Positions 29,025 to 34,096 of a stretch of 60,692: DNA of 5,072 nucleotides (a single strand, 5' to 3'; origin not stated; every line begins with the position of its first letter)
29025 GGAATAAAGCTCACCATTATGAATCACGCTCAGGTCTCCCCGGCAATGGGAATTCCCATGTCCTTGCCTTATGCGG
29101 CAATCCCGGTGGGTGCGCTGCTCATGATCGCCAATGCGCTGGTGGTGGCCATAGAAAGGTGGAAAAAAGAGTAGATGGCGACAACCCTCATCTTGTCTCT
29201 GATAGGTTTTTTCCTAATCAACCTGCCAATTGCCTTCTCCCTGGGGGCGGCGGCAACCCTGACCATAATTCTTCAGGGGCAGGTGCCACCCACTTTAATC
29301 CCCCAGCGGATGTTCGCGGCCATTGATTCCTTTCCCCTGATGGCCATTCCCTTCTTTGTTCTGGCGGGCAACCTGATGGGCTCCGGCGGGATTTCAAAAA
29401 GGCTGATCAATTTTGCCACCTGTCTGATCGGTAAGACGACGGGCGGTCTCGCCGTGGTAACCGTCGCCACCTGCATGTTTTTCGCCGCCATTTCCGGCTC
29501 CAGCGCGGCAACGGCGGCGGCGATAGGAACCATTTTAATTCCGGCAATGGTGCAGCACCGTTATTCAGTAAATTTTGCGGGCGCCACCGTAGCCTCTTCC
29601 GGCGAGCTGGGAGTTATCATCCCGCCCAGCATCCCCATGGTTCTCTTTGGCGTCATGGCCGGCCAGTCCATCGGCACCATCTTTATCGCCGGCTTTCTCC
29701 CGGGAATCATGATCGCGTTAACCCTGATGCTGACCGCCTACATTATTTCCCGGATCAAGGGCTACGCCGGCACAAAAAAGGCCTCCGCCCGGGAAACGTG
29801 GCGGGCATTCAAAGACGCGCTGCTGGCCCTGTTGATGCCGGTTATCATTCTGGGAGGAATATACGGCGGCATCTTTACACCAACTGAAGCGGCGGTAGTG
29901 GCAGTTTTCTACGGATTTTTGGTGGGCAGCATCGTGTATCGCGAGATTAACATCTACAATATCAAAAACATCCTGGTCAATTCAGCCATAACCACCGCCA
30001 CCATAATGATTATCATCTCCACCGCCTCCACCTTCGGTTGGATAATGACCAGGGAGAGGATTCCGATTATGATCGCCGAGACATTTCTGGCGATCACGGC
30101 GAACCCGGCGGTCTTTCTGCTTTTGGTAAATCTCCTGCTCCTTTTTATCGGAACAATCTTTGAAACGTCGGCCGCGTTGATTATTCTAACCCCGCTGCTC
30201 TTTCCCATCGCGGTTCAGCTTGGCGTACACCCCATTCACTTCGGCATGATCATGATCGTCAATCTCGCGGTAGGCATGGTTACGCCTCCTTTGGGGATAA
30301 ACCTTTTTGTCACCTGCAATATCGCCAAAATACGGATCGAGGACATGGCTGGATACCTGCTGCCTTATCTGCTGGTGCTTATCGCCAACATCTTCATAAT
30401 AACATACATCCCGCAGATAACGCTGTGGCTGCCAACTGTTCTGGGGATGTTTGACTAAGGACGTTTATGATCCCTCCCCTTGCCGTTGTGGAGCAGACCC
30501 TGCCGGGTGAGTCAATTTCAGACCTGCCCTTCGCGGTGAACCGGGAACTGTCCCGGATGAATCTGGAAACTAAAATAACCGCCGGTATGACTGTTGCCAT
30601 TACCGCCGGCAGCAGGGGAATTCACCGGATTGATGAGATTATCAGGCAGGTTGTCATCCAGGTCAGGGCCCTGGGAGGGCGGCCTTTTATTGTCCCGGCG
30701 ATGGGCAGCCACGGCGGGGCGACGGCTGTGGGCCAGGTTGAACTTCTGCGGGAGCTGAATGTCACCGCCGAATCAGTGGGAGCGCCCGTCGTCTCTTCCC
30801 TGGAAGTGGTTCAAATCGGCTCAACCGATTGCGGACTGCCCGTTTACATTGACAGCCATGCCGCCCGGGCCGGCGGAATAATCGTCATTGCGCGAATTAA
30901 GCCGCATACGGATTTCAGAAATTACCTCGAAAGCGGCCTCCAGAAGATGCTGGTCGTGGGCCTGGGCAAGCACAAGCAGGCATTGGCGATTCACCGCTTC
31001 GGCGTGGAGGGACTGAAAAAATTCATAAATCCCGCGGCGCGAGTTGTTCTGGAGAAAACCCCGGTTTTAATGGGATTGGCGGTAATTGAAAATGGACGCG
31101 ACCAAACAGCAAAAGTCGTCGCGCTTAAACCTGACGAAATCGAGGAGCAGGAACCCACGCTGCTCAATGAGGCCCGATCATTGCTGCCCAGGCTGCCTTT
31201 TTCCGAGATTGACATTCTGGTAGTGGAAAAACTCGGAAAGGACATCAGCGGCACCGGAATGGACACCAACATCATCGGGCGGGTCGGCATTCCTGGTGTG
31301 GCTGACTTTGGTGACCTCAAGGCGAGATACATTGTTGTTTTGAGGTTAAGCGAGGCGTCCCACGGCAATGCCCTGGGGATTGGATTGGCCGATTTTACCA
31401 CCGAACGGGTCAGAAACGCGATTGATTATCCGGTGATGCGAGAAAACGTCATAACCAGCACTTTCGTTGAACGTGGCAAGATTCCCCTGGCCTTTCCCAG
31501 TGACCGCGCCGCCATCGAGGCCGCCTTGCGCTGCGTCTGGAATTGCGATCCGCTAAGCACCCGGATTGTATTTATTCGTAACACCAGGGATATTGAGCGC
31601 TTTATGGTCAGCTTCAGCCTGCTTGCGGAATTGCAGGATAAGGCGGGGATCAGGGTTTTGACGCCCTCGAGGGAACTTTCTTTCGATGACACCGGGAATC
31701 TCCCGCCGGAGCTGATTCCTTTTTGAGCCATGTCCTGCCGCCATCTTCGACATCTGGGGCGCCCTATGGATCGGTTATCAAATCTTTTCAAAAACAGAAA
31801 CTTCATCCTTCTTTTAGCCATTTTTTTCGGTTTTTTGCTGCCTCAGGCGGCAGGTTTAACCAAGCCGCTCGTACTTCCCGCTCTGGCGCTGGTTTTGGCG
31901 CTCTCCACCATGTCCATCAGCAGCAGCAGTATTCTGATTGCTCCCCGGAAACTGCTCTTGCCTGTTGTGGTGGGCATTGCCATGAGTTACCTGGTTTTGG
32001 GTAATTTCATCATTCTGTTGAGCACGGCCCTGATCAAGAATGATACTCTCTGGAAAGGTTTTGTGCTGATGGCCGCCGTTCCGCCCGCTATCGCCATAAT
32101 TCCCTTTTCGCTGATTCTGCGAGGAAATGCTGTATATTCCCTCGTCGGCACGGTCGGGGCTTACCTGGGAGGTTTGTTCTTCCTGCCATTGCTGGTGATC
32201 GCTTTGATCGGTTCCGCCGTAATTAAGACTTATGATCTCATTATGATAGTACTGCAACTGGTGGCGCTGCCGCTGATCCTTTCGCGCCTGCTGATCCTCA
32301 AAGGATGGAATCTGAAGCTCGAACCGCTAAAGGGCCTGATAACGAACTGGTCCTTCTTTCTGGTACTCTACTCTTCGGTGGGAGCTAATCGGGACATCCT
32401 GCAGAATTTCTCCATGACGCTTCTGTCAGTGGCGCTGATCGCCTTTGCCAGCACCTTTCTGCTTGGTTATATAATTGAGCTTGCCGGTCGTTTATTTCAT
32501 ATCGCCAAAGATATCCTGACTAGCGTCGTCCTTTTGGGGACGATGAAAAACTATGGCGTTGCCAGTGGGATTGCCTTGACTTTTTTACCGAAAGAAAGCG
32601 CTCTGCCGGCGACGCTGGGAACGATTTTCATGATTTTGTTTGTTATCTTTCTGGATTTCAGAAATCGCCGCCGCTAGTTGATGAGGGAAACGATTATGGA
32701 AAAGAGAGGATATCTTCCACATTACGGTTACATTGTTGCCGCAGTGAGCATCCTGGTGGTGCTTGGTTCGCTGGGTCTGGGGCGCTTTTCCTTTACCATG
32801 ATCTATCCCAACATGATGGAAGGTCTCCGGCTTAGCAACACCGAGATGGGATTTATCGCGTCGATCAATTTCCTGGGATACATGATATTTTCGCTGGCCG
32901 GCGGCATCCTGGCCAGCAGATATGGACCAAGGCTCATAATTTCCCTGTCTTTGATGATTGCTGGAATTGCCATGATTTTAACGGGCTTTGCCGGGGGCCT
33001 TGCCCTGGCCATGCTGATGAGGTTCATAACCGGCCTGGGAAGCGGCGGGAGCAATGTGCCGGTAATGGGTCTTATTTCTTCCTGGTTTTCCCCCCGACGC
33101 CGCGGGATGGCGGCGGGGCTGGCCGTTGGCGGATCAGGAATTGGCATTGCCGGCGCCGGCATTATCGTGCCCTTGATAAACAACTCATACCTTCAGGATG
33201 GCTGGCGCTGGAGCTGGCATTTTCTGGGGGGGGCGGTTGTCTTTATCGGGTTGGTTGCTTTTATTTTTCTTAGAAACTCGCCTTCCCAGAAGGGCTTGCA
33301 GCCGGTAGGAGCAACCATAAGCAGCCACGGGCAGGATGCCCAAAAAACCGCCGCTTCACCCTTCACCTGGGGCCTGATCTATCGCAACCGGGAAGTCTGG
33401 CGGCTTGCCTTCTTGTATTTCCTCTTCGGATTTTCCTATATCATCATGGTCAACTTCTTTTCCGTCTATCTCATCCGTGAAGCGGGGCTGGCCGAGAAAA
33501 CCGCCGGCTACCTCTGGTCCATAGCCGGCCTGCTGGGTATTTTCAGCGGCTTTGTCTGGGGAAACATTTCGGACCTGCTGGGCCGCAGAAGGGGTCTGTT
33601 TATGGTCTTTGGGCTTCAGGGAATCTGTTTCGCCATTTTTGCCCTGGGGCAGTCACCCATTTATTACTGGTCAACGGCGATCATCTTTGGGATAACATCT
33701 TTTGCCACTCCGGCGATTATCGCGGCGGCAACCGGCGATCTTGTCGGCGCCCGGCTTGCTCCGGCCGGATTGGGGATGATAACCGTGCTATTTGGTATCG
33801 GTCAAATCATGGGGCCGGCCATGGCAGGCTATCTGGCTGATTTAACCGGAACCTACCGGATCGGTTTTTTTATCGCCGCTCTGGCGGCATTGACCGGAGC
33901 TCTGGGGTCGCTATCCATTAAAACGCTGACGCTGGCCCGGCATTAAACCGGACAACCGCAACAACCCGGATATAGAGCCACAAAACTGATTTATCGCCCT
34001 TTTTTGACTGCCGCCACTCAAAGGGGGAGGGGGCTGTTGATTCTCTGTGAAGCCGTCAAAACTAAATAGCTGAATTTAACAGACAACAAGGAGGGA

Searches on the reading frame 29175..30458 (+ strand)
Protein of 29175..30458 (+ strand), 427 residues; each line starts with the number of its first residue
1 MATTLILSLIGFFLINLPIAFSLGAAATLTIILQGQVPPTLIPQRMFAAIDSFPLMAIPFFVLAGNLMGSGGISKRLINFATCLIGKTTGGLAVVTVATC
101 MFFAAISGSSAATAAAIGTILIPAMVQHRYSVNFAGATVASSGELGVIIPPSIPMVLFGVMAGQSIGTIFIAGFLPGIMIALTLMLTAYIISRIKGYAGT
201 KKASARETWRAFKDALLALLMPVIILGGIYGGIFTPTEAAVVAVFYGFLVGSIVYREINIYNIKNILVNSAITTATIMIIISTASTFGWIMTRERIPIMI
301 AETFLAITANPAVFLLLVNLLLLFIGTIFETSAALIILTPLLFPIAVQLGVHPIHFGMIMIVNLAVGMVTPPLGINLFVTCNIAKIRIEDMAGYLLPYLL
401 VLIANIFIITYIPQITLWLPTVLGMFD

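Call 54: search_protein_families(library=pfam, proteins=[window:29175-30458:+], max_evalue=0.001)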
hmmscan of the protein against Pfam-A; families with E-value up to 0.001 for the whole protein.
window:29175-30458:+ (427 aa): 1 family
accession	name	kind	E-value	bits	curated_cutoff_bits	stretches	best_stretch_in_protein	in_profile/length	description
PF06808.19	DctM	-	1.6e-122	409.8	23.8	1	7-415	2-413/413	Tripartite ATP-independent periplasmic transporter, DctM component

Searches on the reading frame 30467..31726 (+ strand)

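Call 54: search_protein_families(library=pfam, proteins=[window:30467-31726:+], max_evalue=0.001)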
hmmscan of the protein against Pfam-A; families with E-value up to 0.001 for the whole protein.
window:30467-31726:+ (419 aa): 1 family
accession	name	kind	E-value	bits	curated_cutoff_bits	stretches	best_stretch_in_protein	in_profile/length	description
PF09861.14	Lar_N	-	3.1e-06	27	23.3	1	32-178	46-194/204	Lactate racemase N-terminal domain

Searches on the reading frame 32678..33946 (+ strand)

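Call 54: search_protein_families(library=pfam, proteins=[window:32678-33946:+], max_evalue=0.001)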
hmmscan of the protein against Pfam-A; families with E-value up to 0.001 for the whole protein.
window:32678-33946:+ (422 aa): 5 families
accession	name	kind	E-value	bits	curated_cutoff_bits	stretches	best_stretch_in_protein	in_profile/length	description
PF07690.21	MFS_1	-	3.7e-47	161.4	33.4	1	27-369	3-336/347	Major Facilitator Superfamily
PF06779.20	MFS_4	-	1.3e-45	156.8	26.3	1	31-408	4-360/364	Uncharacterised MFS-type transporter YbfB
PF00083.30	Sugar_tr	-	2.6e-11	43.5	22.3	1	53-406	44-429/452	Sugar (and other) transporter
PF12832.13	MFS_1_like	-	1.2e-08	34.8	25.2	1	241-349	2-110/373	MFS_1 like family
PF01306.25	LacY_symp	-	8.7e-05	21.9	24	1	235-323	4-92/413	LacY proton/sugar symporter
